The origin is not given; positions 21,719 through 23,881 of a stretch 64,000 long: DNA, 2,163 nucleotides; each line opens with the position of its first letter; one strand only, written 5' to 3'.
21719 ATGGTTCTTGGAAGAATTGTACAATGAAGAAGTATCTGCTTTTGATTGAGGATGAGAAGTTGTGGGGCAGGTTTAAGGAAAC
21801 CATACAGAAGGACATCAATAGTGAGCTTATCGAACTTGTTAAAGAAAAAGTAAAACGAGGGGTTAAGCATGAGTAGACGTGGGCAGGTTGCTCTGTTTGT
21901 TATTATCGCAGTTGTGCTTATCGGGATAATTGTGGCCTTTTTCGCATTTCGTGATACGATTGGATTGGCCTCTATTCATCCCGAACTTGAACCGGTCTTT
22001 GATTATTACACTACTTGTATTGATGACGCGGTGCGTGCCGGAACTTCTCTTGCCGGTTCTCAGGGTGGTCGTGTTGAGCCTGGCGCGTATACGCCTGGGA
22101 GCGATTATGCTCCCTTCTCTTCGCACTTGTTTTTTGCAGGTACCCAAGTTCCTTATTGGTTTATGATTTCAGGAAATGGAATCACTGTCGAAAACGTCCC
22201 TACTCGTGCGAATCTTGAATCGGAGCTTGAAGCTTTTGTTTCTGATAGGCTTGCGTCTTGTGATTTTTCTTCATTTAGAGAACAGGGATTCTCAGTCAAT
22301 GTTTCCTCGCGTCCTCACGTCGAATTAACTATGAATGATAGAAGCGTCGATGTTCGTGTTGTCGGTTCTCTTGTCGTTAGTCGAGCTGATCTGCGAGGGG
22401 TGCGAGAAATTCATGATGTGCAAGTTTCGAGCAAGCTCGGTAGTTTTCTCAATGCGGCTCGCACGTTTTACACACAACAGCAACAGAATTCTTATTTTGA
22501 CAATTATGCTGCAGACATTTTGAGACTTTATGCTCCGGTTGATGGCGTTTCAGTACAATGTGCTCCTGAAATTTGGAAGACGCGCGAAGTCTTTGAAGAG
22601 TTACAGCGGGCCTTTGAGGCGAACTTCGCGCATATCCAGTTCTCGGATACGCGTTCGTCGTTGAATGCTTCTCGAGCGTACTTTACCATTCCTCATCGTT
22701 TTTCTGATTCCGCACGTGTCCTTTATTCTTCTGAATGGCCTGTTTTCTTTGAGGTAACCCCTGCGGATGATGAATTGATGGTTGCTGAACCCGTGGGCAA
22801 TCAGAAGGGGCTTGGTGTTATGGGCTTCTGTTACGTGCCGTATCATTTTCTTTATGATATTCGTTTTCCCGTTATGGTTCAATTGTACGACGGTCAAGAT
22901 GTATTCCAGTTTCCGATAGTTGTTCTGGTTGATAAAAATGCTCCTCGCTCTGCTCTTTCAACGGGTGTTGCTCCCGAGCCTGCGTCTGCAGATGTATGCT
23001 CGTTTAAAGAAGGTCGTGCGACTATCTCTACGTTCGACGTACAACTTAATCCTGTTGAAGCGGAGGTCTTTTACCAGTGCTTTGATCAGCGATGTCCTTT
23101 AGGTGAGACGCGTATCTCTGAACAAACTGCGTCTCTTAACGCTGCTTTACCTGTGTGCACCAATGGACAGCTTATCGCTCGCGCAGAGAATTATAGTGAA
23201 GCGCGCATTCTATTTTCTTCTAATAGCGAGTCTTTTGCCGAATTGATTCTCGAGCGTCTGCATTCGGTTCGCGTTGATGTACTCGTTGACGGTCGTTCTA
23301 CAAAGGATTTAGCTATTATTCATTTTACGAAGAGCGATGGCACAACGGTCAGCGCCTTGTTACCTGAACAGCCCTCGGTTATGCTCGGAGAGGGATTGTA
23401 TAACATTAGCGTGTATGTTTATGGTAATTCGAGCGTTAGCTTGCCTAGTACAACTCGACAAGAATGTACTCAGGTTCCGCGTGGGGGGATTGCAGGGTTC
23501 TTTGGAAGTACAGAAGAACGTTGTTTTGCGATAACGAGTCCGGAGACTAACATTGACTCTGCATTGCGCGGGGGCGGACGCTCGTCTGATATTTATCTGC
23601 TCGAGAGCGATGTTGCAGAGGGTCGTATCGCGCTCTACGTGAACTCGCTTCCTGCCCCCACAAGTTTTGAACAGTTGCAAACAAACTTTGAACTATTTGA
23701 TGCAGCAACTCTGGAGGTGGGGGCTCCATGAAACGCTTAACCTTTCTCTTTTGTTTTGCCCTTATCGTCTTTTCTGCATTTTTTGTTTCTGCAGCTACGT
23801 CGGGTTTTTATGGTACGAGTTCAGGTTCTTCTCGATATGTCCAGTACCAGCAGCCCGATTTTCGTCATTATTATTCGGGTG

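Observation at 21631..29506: RHH / pilin-like 620-aa / 1917-aa giant protein operon between the facing 3' ends of tRNA-Val and tRNA-Leu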

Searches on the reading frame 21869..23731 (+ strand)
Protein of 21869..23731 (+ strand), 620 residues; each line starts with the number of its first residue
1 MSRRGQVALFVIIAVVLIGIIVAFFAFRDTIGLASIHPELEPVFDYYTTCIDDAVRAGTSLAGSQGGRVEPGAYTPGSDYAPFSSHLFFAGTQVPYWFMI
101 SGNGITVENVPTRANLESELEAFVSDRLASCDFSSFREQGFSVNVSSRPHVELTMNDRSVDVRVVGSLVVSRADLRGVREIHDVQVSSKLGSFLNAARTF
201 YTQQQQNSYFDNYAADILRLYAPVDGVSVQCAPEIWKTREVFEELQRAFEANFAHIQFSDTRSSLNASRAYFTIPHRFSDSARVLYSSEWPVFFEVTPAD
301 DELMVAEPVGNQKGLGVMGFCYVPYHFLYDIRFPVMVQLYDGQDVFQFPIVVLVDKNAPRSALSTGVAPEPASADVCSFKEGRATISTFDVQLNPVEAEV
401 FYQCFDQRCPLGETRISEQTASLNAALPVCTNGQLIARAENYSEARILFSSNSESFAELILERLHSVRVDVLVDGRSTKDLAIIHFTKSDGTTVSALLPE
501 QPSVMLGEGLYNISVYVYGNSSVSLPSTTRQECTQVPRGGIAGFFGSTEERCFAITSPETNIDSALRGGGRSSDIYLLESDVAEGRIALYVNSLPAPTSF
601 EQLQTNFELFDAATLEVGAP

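Call 9: search_protein_families(library=pfam, proteins=[window:21869-23731:+], max_evalue=1)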
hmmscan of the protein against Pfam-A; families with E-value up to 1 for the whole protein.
window:21869-23731:+ (620 aa): 1 family
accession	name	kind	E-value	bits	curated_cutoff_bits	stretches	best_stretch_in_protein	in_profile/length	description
PF22483.2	Mu-transpos_C_2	-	0.0089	16.2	27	1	142-183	13-54/73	Mu transposase, C-terminal domain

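Call 10: search_protein_families(library=ncbifam, proteins=[window:21869-23731:+], max_evalue=1)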
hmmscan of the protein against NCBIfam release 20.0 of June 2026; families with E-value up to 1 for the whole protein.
window:21869-23731:+ (620 aa): 0 families

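Call 14: search_solved_structures(query=window:21869-23731:+, max_evalue=1)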
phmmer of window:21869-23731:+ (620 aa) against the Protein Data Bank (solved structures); distinct sequences matched with E-value up to 1: 0.

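Call 16: find_homologous_proteins(query=window:21869-23728:+)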
Query window:21869-23728:+ (620 aa): 754 proteins with E <= 0.001 among 8000 candidates; the best 120 are listed.
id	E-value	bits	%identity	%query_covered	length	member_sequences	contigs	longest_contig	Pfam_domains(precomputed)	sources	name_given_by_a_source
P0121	0.0e+0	1391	100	100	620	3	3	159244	-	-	-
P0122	0.0e+0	1252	89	100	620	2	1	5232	-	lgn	-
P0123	0.0e+0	1039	71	100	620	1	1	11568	-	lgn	-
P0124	1.6e-294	996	69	100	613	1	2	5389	-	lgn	-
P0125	1.3e-291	986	67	100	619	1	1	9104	-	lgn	-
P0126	3.4e-284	962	67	100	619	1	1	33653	-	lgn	-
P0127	7.5e-279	944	65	100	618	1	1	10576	-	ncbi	-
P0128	3.4e-278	942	64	100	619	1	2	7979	-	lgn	-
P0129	4.5e-245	833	58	100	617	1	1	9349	-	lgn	-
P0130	2.8e-218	744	51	100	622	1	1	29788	-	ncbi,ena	-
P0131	4.3e-213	727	50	100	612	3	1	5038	-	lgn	-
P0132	6.3e-209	713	51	100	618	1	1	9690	-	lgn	-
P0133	1.3e-208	712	50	100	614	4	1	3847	-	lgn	-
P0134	1.5e-208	712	52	99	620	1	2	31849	-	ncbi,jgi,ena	-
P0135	1.6e-205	702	51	99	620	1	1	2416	-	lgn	-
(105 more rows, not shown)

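Call 19: find_related_loci(query=A1, collection=genome_contigs, flank=10000)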
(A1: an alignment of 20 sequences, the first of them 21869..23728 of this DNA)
Query A1 (620 aa) in genome_contigs; peptide patterns used: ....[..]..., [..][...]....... (x = any residue, [..] = any of these).
528 stretches matched a pattern; 498 encode a relative of the query (tblastn E <= 1e-3); the best 80 are kept; 80 distinct loci.
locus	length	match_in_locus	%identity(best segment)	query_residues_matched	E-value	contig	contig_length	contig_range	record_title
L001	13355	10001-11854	94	1-618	0e+0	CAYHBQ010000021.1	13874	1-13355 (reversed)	MAG TPA_asm: Candidatus Woesearchaeota archaeon isolate ERP119705_co11_463 genome assembly, contig: NODE_3724_length_138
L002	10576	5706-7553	65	1-618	0e+0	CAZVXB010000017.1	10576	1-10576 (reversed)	MAG TPA_asm: Candidatus Woesearchaeota archaeon isolate SRP342105_co2_146 genome assembly, contig: NODE_6763_length_1057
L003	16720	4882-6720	52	1-617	0e+0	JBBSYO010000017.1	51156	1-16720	MAG: Nanoarchaeota archaeon isolate H52-bin126_1 H52_bin126_1_000000000017, whole genome shotgun sequence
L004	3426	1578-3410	50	1-617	0e+0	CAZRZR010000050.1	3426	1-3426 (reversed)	MAG TPA_asm: Candidatus Woesearchaeota archaeon isolate SRP342105_co2_377 genome assembly, contig: NODE_36585_length_342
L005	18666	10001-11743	49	38-617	0e+0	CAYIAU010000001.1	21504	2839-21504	MAG TPA_asm: Candidatus Woesearchaeota archaeon isolate ERP119705_co1_1063 genome assembly, contig: NODE_2625_length_215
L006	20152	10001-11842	47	1-617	0e+0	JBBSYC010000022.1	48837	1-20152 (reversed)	MAG: Nanoarchaeota archaeon isolate H51-bin075_1 H51_bin075_1_000000000022, whole genome shotgun sequence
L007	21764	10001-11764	49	27-617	0e+0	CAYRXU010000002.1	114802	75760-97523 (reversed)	MAG TPA_asm: Candidatus Woesearchaeota archaeon isolate SRP342105_co1_450 genome assembly, contig: NODE_192_length_11480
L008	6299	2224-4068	48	3-617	0e+0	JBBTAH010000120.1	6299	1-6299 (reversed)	MAG: Nanoarchaeota archaeon isolate H51-bin044_1 H51_bin044_1_000000000122, whole genome shotgun sequence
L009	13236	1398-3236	46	1-617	0e+0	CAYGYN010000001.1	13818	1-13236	MAG TPA_asm: Candidatus Woesearchaeota archaeon isolate ERP119294_co2_456 genome assembly, contig: k141_4357744, whole g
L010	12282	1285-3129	45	1-617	0e+0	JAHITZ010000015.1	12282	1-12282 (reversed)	MAG: Nanoarchaeota archaeon isolate MM_PC_MetaG.mb.229 MM_PC_MetaG.mb.229_k141_246320, whole genome shotgun sequence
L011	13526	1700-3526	45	2-618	0e+0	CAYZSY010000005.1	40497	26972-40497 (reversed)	MAG TPA_asm: Candidatus Woesearchaeota archaeon isolate SRP050083_co3_204 genome assembly, contig: NODE_620_length_40497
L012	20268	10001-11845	44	2-617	0e+0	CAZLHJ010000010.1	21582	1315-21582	MAG TPA_asm: Candidatus Woesearchaeota archaeon isolate SRP093185_co1_88 genome assembly, contig: NODE_1452_length_21582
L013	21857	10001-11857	46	1-617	0e+0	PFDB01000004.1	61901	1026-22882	MAG: Candidatus Pacearchaeota archaeon CG10_big_fil_rev_8_21_14_0_10_34_76 CG10_8_21_14_0.10_scaffold_707_c, whole genom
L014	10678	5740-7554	47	2-617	0e+0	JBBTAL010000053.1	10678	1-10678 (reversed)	MAG: Nanoarchaeota archaeon isolate H32-bin105_1 H32_bin105_1_000000000053, whole genome shotgun sequence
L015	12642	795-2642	47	1-617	0e+0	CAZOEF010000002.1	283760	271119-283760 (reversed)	MAG TPA_asm: Candidatus Woesearchaeota archaeon isolate SRP263527_co2_228 genome assembly, contig: NODE_12_length_283760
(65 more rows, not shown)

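Call 24: search_solved_structures(query=A1, max_evalue=10)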
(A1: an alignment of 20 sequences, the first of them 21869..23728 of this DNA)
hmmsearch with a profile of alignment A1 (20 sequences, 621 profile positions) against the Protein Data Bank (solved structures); distinct sequences matched with E-value up to 10: 3.
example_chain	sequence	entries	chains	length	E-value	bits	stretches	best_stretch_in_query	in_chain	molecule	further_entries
4pmd_A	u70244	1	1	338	0.36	12.4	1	160-251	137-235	Endo-1,4-beta-xylanase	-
4l4p_A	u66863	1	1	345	0.37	12.3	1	160-251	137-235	Endo-1,4-beta-xylanase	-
4l4o_A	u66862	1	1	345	0.59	11.6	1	184-251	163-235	Endo-1,4-beta-xylanase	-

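Call 38: predict_structure(alignment_id=A3)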
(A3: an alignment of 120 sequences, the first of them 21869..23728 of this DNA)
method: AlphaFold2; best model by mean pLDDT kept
length: 620 residues; sequences in the alignment: 120
mean_pLDDT: 87.9   pTM: 0.65
mean pLDDT of the five models: 87.9, 87.8, 86.8, 86.2, 86.1
residues with pLDDT >= 90: 402; 70-90: 159; 50-70: 40; < 50: 19
segments of 3 or more residues with pLDDT < 50: 30-32, 313-318, 364-372
pLDDT, mean of each block of 10 residues (from residue 1): 75 92 71 73 96 98 96 83 89 93 82 96 96 97 94 97 96 94 96 97 93 94 82 84 95 89 62 86 95 89 77 50 84 97 96 92 49 71 96 95 90 94 95 94 95 95 96 94 92 89 94 92 79 79 68 79 85 94 95 89 83 88
secondary structure, 60 per line:
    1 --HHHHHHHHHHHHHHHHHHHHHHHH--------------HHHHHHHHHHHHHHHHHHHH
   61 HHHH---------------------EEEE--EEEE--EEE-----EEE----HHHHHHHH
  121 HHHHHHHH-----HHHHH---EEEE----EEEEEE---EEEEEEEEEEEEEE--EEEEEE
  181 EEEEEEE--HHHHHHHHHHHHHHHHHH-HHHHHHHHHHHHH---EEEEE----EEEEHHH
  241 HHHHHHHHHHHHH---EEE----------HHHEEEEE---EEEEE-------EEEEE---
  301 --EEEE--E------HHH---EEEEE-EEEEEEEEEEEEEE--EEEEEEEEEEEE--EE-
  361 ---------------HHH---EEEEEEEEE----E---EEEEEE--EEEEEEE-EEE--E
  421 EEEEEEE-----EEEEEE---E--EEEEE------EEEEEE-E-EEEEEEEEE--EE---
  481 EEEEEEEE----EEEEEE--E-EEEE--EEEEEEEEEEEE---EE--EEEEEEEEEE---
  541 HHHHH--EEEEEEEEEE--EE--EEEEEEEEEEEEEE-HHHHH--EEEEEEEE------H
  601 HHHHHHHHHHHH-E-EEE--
elements in order: H3-26 H41-64 E86-89 E92-95 E98-100 E106-108 H113-128 H134-138 E142-145 E150-155 E159-172 E175-187 H190-207 H209-221 E225-229 E234-237 H238-253 E257-259 E273-277 E281-285 E293-297 E303-306 E322-326 E328-341 E344-355 E382-390 E399-404 E407-413 E415-417 E420-427 E433-438 E445-449 E456-461 E465-473 E481-488 E493-498 E503-506 E509-520 E528-537 H541-545 E548-557 E564-577 H579-583 E586-593 H600-612 E616-618

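Call 43: fold_search(model_id=the predicted structure, library=pdb)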
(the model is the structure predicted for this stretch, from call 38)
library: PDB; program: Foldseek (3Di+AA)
matches with E <= 10: 533; with E <= 0.001: 12
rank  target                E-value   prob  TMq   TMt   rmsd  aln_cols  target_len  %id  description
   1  6fwv_B                1.9e-06  0.99  0.12  0.14  35.0       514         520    9  The Bacillus anthracis TIE protein (released 2018-08-08)
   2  6fwv_A                3.1e-06  0.98  0.12  0.14  34.9       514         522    9  The Bacillus anthracis TIE protein (released 2018-08-08)
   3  4oq1                  1.9e-05  0.99  0.14  0.23  27.4       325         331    8  Structure of the Streptococcal ancillary pilin (released 2014-04-23)
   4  5xyr                  3.0e-05  0.82  0.12  0.07  31.5       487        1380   10  Crystal structure of a serine protease from Streptococcus species (released 2018-08-08)
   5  7w6b                  5.6e-05  0.92  0.14  0.12  37.5       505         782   10  Crystal Structure of PitA from pilus islet-2 of Streptococcus oralis (released 2022-06-01)
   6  5xya                  1.0e-04  0.89  0.14  0.08  31.4       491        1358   10  Crystal structure of a serine protease from Streptococcus species (released 2018-08-08)
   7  7vcn_B                1.0e-04  0.85  0.14  0.17  39.2       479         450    9  Crystal Structure of PitA fragment from pilus islet-2 of Streptococcus oralis with Tb-Xo4 (released 2022-07-13)
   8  7edd                  1.9e-04  0.69  0.12  0.07  31.0       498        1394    8  Crystal structure of a serine protease from Streptococcus pyogenes (released 2021-05-12)
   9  7vcr_A                3.3e-04  0.75  0.14  0.17  40.7       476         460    9  Crystal Structure of PitA fragment from pilus islet-2 of Streptococcus oralis (released 2022-06-01)
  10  6m3y                  3.5e-04  0.38  0.12  0.10  33.0       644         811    7  Crystal structure of pilus adhesin, SpaC from Lactobacillus rhamnosus GG - open conformation (released 2020-07-29)
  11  5hts_E                5.1e-04  1.00  0.11  0.23  10.8       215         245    7  Crystal structure of shaft pilin spaA from Lactobacillus rhamnosus GG - D295N mutant (released 2016-07-20)
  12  6m48_B                5.1e-04  0.28  0.12  0.10  34.9       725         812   10  Crystal structure of pilus adhesin, SpaC from Lactobacillus rhamnosus GG - P21212 form (released 2020-07-29)
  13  8qox_B                1.1e-03  0.97  0.13  0.17  21.9       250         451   11  Two-component assembly of SlaA and SlaB S-layer proteins of Sulfolobus acidocaldarius (released 2024-02-21)
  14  5hts_A                1.2e-03  0.99  0.11  0.22  10.7       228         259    6  Crystal structure of shaft pilin spaA from Lactobacillus rhamnosus GG - D295N mutant (released 2016-07-20)
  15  5hts_D                1.4e-03  0.93  0.11  0.22  18.4       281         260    8  Crystal structure of shaft pilin spaA from Lactobacillus rhamnosus GG - D295N mutant (released 2016-07-20)
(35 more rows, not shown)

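Call 86: fold_search(model_id=the predicted structure, library=viral)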
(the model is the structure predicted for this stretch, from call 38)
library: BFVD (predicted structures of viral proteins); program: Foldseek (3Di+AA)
matches with E <= 10: 676; with E <= 0.001: 13
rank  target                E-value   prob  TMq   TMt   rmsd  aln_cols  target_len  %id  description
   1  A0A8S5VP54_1          1.0e-07  1.00  0.18  0.09  29.4       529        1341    9  (no name in the UniProt tables at hand)
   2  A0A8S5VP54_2          1.0e-06  1.00  0.20  0.10  24.1       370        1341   11  (no name in the UniProt tables at hand)
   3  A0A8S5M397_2          1.3e-06  0.99  0.13  0.09  28.6       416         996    9  FdeC-like protein [Siphoviridae sp. ctqpo8]
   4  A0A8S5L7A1            2.4e-06  0.90  0.10  0.07  46.8       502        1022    9  Structural protein [CrAss-like virus sp. ctt4r3]
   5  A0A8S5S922            4.4e-06  0.93  0.12  0.11  31.1       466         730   11  Tail-collar fiber protein [Caudovirales sp. ctTVN2]
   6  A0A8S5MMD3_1          7.5e-06  0.98  0.12  0.08  36.0       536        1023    9  Baseplate J like protein [Siphoviridae sp. ctxc31]
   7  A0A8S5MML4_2          2.9e-05  0.97  0.11  0.09  36.7       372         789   11  Cell wall surface anchor family domain protein [Siphoviridae sp. ctxc31]
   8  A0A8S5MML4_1          4.7e-05  0.96  0.14  0.11  30.3       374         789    8  Cell wall surface anchor family domain protein [Siphoviridae sp. ctxc31]
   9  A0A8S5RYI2            4.9e-05  0.97  0.15  0.13  31.9       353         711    8  Tail collar fiber protein [Myoviridae sp. ctNQV2]
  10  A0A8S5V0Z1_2          1.7e-04  0.85  0.12  0.09  33.7       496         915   10  Putative membrane protein [Siphoviridae sp. ct3r22]
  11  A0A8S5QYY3            1.9e-04  0.75  0.13  0.11  34.9       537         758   12  Tail collar fiber protein [Myoviridae sp. ctLtm40]
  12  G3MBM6                2.1e-04  0.94  0.11  0.18  26.2       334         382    9  Gp160 [Bacillus phage G]
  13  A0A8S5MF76            2.1e-04  0.30  0.09  0.07  48.5       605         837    8  Tail protein [Siphoviridae sp. ctYh54]
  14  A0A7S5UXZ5            1.9e-03  0.41  0.13  0.15  18.6       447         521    9  (no name in the UniProt tables at hand)
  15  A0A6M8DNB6            2.4e-03  0.97  0.11  0.35  15.6       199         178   10  (no name in the UniProt tables at hand)
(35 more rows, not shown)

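Call 91: search_dna_similar(query=window:21869-23728:+, collection=plasmids, mode=protein, max_rows=5)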
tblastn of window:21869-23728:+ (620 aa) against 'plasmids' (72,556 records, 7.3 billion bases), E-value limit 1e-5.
No match.

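Call 92: find_related_loci(query=A1, collection=viral_contigs, flank=5000)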
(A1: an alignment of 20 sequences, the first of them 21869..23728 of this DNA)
Query A1 (620 aa) in viral_contigs; peptide patterns used: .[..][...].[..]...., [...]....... (x = any residue, [..] = any of these).
20 stretches matched a pattern, but none encodes a relative of the query by tblastn (E <= 1e-3).
